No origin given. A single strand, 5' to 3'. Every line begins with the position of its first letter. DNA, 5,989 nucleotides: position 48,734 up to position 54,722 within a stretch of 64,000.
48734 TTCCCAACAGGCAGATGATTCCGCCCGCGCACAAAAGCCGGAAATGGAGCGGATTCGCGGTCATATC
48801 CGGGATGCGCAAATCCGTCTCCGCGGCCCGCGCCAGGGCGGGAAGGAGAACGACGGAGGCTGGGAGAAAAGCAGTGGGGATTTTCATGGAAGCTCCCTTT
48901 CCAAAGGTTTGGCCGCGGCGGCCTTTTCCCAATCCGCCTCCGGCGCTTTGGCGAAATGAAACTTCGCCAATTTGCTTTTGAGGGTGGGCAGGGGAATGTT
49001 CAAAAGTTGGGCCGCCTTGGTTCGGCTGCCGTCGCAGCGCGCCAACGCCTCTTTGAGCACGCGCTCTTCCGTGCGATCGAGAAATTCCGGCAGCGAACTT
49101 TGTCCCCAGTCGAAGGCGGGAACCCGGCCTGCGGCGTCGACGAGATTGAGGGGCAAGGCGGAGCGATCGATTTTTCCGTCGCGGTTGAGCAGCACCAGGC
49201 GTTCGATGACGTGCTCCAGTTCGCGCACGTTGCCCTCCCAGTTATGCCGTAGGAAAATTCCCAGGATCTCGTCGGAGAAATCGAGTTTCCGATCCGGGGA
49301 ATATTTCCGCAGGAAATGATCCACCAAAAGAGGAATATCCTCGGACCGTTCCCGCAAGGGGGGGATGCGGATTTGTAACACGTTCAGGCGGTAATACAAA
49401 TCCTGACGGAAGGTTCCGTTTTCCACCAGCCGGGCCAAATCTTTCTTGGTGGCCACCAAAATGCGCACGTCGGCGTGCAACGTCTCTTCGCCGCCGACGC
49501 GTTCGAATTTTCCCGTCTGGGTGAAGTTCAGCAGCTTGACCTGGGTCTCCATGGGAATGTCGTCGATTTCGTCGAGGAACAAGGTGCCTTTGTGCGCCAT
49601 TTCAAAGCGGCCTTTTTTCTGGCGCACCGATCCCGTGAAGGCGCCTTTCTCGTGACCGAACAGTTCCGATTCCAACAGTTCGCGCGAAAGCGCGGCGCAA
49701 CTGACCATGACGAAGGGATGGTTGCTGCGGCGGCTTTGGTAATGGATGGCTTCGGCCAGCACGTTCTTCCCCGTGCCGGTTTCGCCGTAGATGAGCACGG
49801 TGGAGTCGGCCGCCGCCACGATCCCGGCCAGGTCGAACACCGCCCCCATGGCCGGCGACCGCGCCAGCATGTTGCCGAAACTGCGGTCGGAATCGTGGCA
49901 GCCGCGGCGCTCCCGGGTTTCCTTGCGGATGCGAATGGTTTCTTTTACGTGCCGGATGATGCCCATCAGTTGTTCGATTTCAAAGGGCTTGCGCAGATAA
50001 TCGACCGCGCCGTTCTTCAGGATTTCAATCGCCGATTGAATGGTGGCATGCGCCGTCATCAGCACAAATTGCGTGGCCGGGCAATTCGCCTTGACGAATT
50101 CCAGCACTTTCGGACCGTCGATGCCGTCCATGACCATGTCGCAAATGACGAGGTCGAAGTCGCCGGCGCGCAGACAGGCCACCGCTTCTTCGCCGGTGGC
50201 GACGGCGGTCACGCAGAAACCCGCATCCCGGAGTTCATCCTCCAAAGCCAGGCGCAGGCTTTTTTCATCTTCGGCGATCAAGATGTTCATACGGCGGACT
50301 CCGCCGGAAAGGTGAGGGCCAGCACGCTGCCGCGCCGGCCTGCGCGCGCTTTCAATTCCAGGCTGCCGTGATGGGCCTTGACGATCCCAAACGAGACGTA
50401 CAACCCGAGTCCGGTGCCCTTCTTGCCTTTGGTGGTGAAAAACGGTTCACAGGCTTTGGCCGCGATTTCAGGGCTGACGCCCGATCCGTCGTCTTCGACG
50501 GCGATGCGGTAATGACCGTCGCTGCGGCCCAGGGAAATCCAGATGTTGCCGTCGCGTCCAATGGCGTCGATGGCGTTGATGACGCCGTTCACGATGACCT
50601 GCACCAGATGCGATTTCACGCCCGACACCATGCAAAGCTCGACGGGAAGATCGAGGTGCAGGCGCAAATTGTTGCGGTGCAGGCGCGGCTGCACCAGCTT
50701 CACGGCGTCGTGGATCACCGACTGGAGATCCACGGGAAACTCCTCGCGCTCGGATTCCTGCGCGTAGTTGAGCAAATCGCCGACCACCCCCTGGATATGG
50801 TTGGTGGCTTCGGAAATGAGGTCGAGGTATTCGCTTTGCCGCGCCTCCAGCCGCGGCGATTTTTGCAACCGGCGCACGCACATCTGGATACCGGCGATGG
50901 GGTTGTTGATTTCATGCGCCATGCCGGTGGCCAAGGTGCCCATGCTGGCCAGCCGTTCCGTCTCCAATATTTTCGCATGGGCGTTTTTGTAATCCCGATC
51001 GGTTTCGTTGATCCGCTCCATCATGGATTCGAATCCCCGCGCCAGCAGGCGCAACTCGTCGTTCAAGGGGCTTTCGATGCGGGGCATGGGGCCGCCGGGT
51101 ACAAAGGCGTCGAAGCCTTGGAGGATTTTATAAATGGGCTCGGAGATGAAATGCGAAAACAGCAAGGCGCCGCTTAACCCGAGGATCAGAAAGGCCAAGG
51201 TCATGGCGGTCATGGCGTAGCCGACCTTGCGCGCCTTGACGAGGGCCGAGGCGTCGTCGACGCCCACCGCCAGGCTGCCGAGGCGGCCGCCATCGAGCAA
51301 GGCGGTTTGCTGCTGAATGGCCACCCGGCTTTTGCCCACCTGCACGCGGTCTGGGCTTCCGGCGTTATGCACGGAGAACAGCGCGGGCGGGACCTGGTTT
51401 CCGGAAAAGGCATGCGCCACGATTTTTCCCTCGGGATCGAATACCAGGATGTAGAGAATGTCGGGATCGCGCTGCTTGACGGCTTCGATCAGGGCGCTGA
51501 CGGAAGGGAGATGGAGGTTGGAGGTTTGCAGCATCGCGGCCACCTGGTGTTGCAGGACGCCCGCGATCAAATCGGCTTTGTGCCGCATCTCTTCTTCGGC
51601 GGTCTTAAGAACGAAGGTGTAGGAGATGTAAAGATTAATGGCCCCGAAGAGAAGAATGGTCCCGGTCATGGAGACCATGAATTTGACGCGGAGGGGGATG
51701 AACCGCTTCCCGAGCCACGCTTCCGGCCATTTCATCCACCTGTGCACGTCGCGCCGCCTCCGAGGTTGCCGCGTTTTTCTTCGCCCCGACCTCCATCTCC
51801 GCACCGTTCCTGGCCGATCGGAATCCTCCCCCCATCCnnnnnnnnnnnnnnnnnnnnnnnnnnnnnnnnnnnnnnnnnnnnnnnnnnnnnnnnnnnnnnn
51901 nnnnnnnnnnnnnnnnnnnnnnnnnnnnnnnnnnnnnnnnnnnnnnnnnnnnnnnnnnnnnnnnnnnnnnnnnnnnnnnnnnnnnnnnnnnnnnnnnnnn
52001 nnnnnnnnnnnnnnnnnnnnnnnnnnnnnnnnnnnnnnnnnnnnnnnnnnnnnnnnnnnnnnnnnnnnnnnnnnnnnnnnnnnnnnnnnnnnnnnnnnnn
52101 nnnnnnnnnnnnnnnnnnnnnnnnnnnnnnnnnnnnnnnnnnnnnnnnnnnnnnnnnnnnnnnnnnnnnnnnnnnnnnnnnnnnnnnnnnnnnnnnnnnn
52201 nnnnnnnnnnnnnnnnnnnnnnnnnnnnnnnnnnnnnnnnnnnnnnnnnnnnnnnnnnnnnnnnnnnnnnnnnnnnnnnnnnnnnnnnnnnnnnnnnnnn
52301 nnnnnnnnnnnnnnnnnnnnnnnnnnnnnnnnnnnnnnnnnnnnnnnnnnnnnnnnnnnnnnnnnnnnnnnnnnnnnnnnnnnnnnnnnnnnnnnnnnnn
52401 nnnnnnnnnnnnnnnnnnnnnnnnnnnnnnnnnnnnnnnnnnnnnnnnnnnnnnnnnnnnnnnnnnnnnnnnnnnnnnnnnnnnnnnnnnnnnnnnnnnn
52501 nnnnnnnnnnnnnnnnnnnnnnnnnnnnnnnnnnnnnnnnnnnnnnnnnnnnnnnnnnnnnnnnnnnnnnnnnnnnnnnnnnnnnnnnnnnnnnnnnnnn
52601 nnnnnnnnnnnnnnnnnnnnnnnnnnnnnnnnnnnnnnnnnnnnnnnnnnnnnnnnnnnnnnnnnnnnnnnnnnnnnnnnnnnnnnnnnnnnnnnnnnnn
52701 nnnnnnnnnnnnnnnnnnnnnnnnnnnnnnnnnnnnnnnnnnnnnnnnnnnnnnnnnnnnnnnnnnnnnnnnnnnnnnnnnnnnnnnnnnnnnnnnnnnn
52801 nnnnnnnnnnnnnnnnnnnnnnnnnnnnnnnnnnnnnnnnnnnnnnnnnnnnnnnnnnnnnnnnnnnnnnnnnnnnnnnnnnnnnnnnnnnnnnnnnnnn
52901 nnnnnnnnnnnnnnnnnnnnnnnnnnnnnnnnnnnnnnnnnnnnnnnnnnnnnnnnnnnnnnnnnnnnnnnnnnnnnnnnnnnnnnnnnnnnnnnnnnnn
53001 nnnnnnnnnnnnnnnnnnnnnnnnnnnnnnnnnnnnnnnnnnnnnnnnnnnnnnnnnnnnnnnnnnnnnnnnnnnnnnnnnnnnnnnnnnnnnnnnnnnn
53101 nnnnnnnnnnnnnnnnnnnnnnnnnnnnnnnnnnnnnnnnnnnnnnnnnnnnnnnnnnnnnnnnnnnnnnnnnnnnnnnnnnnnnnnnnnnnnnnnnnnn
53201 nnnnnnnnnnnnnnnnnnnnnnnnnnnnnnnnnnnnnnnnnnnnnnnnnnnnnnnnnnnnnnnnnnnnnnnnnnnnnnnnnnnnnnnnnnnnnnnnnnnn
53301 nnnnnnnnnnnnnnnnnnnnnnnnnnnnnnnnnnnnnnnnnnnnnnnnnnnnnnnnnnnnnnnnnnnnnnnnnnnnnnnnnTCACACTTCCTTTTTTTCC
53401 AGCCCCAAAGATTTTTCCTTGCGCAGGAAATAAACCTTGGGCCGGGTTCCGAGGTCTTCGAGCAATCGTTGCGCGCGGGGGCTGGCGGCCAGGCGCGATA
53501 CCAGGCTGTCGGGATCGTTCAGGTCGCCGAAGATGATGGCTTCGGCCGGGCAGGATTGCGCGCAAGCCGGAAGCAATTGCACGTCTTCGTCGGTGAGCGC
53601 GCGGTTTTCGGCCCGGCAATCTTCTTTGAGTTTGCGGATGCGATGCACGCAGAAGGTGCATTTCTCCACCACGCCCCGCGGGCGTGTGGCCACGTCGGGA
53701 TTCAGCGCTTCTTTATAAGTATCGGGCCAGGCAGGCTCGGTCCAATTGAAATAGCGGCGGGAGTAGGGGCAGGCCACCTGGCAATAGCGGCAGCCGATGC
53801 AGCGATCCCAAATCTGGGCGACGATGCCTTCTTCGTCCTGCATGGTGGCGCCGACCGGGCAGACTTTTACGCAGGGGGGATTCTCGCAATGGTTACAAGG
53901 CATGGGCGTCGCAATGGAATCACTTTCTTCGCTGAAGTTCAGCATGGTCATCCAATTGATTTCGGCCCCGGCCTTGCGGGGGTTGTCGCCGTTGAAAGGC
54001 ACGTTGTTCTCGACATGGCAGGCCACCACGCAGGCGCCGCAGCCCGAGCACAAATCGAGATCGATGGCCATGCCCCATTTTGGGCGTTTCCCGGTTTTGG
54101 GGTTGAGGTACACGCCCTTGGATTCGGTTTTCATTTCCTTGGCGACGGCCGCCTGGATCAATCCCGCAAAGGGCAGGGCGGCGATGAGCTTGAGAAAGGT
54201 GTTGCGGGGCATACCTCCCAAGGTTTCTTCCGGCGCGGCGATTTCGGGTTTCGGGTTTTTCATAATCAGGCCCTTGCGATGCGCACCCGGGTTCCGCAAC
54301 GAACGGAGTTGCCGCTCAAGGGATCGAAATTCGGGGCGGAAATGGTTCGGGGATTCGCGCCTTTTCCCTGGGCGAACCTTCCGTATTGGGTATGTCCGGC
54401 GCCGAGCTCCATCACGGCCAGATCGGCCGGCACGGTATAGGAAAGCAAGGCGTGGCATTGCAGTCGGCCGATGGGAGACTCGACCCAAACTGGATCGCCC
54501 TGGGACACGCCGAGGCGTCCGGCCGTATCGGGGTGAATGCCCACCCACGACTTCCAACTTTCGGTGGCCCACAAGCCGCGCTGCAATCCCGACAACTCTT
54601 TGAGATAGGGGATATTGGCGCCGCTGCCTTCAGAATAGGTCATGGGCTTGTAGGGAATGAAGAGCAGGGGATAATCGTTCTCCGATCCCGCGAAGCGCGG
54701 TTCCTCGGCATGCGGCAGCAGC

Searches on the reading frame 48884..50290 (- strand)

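Call 35: search_protein_families(library=ncbifam, proteins=[window:48884-50290:-], max_evalue=0.00001)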
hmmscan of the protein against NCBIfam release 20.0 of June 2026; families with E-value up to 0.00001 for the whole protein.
window:48884-50290:- (468 aa): 98 families (the best 25 are shown)
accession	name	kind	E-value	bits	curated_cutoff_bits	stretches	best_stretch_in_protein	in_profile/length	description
NF008469.0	PRK11361.1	equivalog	1.9e-122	409.3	714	1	2-445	6-455/461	acetoacetate metabolism transcriptional regulator AtoC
TIGR01818.1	ntrC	equivalog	2.1e-117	392.7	558.6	1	3-418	1-413/463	nitrogen regulation protein NR(I)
NF007689.0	PRK10365.1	equivalog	4.5e-106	355.3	760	1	2-442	7-440/441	sigma-54-dependent response regulator transcription factor ZraR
TIGR02915.1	PEP_resp_reg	equivalog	2.4e-104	349.6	502.6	1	3-445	1-443/445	PEP-CTERM-box response regulator transcription factor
TIGR01817.1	nifA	equivalog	8.5e-103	344.9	528.85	1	115-391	170-450/534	nif-specific transcriptional activator NifA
NF041552.1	TF_PrdR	equivalog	7.4e-101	338.2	795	1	103-444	235-576/577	sigma-54 dependent transcriptional regulator PrdR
NF041946.1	LuxO_transreg_Vib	equivalog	1.6e-99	333.8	800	1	7-444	3-460/463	quorum-sensing sigma-54 dependent transcriptional regulator LuxO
NF051870.1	NAssimRespRegNtrX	equivalog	8.2e-96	321.6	600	1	2-439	3-445/452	nitrogen assimilation response regulator NtrX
NF008176.1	PRK10923.1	equivalog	4.6e-95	318.9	620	1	3-412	6-414/469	nitrogen regulation protein NR(I)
NF011695.0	PRK15115.1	equivalog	7.3e-91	305.1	763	1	2-394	8-393/445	two-component system response regulator GlrR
NF050807.1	TransRegFlbDCaul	equivalog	9.9e-89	298.2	750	1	22-445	22-439/454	sigma-54-dependent transcriptional regulator FlbD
NF038308.1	RNA_repair_RtcR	equivalog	6.3e-88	295.9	650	1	80-390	119-443/530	RNA repair transcriptional activator RtcR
NF049963.1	RespRegFlgRCampy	domain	3.3e-87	293.1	750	1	1-445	1-428/429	fla regulon two-component system response regulator FlgR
NF003451.0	PRK05022.1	equivalog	8.4e-86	288.7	476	1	126-437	176-501/512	nitric oxide reductase transcriptional regulator NorR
NF011958.0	PRK15429.1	equivalog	1e-83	282.1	830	1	132-446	372-686/692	formate hydrogenlyase transcriptional activator FlhA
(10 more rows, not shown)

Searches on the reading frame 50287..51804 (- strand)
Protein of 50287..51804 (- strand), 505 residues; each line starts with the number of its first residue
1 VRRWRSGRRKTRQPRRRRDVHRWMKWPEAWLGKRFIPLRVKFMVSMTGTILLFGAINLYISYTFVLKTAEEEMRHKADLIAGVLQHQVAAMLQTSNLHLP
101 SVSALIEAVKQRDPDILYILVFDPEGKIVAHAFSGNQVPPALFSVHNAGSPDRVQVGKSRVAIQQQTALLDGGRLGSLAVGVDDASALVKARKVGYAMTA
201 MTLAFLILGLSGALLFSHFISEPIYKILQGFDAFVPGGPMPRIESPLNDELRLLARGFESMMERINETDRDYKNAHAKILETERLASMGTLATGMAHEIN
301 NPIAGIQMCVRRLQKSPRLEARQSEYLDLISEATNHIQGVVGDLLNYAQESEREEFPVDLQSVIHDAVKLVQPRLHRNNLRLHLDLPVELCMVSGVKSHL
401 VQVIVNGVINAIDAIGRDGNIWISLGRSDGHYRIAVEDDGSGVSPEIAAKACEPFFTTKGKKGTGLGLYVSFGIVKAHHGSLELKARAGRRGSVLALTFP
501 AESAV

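Call 35: search_protein_families(library=ncbifam, proteins=[window:50287-51804:-], max_evalue=0.00001)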
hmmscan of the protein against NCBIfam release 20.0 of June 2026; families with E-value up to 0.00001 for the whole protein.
window:50287-51804:- (505 aa): 72 families (the best 25 are shown)
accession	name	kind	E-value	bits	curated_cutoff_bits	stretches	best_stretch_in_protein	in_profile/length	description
NF008468.0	PRK11360.1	equivalog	6.7e-50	170.1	646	1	274-503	382-610/616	two-component system sensor histidine kinase AtoS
NF052574.1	HisKinEspCMyxo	equivalog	3.1e-40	138.1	1200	1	273-502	402-638/785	serine histidine kinase EspC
NF007688.0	PRK10364.1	equivalog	7.4e-39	133.7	479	1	274-502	226-452/460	two-component system sensor histidine kinase ZraS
NF010411.0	PRK13837.1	equivalog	5.5e-35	120.6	647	1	248-503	408-677/828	two-component system VirA-like sensor kinase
NF038348.1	T2SS_HK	subfamily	4.8e-31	107.8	450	2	332-500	406-572/574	histidine kinase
NF053867.1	SprKinKinDBac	equivalog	4.1e-29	101.4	775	1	281-502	279-498/500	sporulation kinase KinD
NF047466.1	hybrid_RR_LvrB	exception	4.2e-29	101.9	500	1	270-490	134-366/377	hybrid histidine kinase/response regulator LvrB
NF047497.1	HK_LIC_12097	equivalog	1e-28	100.1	500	1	259-490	122-357/367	LIC_12097 family sensor histidine kinase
TIGR02956.1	TMAO_torS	equivalog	8.4e-28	97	676.5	1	259-502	437-683/967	TMAO reductase system sensor histidine kinase/response regulator TorS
NF008312.0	PRK11100.1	equivalog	2.4e-27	95.9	356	1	191-501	177-474/477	two-component system sensor histidine kinase CreC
NF052573.1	HisKinEspAMyxo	equivalog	7.7e-27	93.6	1400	1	268-497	366-607/755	serine histidine kinase EspA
NF047794.1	HisKinPtgB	equivalog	9.9e-26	90.2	1000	1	266-495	420-650/656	two-component system sensor histidine kinase PgtB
NF046020.1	HisKinCckABruc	equivalog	1.2e-25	89.5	1000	1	273-493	465-699/868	cell cycle histidine kinase CckA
NF046026.1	HisKinCckACaul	equivalog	3.1e-25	88.4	1000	1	273-503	287-534/678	cell cycle histidine kinase CckA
NF058527.1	HistKinChvGCaul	equivalog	1.3e-24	86.8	740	1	175-499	208-527/535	two-component sensor histidine kinase ChvG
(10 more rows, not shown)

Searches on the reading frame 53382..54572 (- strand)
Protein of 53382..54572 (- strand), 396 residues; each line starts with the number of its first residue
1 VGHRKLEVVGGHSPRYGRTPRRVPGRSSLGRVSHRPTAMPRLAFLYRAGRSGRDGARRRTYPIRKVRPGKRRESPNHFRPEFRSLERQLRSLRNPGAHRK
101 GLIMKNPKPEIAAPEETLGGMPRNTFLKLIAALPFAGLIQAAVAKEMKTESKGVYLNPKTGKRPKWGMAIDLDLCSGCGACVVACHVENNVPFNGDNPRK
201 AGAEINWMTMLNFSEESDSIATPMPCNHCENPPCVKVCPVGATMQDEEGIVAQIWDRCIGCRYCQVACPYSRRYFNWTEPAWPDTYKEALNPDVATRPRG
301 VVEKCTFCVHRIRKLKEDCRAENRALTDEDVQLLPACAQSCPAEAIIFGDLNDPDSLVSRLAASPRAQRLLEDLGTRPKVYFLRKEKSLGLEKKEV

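Call 35: search_protein_families(library=ncbifam, proteins=[window:53382-54572:-], max_evalue=0.00001)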
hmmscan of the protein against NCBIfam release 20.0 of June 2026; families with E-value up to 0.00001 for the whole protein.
window:53382-54572:- (396 aa): 20 families
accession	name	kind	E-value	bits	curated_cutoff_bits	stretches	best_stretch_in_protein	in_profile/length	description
NF041782.1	mnquin_red_QrcC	equivalog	2.2e-81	273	400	1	166-386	1-228/239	menaquinone reductase iron-sulfur cluster-binding subunit QrcC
NF045797.1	DsrO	equivalog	8.1e-60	202.2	200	1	123-383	5-234/235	sulfate reduction electron transfer complex DsrMKJOP subunit DsrO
NF041715.1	arsenate_red_ArrB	equivalog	4e-40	137.8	450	2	165-281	2-112/233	arsenate respiratory reductase iron-sulfur subunit ArrB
NF011569.0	PRK14993.1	equivalog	2.1e-39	135.4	416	2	161-277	39-151/244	tetrathionate reductase subunit TtrB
TIGR03149.1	cyt_nit_nrfC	equivalog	1e-34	119.8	377.6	2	155-277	28-146/225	cytochrome c nitrite reductase Fe-S protein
NF008134.0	PRK10882.1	equivalog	1.5e-25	90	263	1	123-353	4-210/329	hydrogenase 2 operon protein HybA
TIGR02951.1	DMSO_dmsB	equivalog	2.5e-25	89.4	214.1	1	166-276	2-115/161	DMSO/selenate family reductase complex B subunit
NF038355.1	FDH3_beta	equivalog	2.8e-23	82.9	240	1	169-354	6-167/180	formate dehydrogenase FDH3 subunit beta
NF045715.1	sulf_resp_HmcB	equivalog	3e-20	72.6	420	1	138-353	8-200/307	sulfate respiration complex iron-sulfur protein HmcB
TIGR03478.1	DMSO_red_II_bet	subfamily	2.2e-18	66.3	480.7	1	224-277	129-183/321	DMSO reductase family type II enzyme, iron-sulfur subunit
NF042979.1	EthbenzDh_ebdB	equivalog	9.3e-18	64.2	740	1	226-277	153-205/354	ethylbenzene dehydrogenase subunit beta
TIGR01582.1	FDH-beta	equivalog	5.3e-15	55.3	334.7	1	167-271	23-139/283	formate dehydrogenase subunit beta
NF007658.0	PRK10330.1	equivalog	3e-13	49.7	260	1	170-311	7-137/181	electron transport protein HydN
NF009408.0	PRK12769.1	equivalog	1.3e-12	46.6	1003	1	173-310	10-126/659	formate-dependent uric acid utilization protein AegA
TIGR01660.1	narH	equivalog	1.6e-12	46.6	524.05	1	221-279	178-237/492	nitrate reductase subunit beta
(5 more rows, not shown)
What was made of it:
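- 53382..54572 (-): Four-cluster iron-sulfur subunit (QrcC / ActB C-domain type). The called gene is 293 aa, 53382-54263. QrcC model scores 273 bits, below its cut-off of 400 (call 35).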

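Call 70: search_protein_families(library=pfam, proteins=[window:53382-54572:-], max_evalue=0.0001)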
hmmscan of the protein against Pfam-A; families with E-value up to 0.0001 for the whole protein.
window:53382-54572:- (396 aa): 10 families
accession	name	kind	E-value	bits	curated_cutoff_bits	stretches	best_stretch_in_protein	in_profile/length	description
PF13247.11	Fer4_11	-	9.8e-14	51.8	26.2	1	221-279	5-65/100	4Fe-4S dicluster domain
PF12838.12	Fer4_7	-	2.2e-13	50.9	27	2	175-242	2-52/52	4Fe-4S dicluster domain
PF13183.11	Fer4_8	-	2.3e-10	41.3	27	1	172-241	2-67/68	4Fe-4S dicluster domain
PF13237.11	Fer4_10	-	4.7e-10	39.7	25.5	0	223-269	6-53/53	4Fe-4S dicluster domain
PF00037.32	Fer4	-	2.8e-09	36.8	21.1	0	254-270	4-20/24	4Fe-4S binding domain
PF13187.11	Fer4_9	-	5.3e-09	36.4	27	1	175-242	2-51/52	4Fe-4S dicluster domain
PF12797.12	Fer4_2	-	7.7e-09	35.4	24.5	2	255-270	7-22/22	4Fe-4S binding domain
PF12837.12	Fer4_6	-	7.3e-07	29.3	25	0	256-270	7-21/24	4Fe-4S binding domain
PF13534.11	Fer4_17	-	1.8e-06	28.8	22.2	0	253-270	41-58/61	4Fe-4S dicluster domain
PF25160.1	LdpA_Fe-S-bd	-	3.9e-06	27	27.6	0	229-271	5-41/49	LdpA Fe-S cluster-binding domain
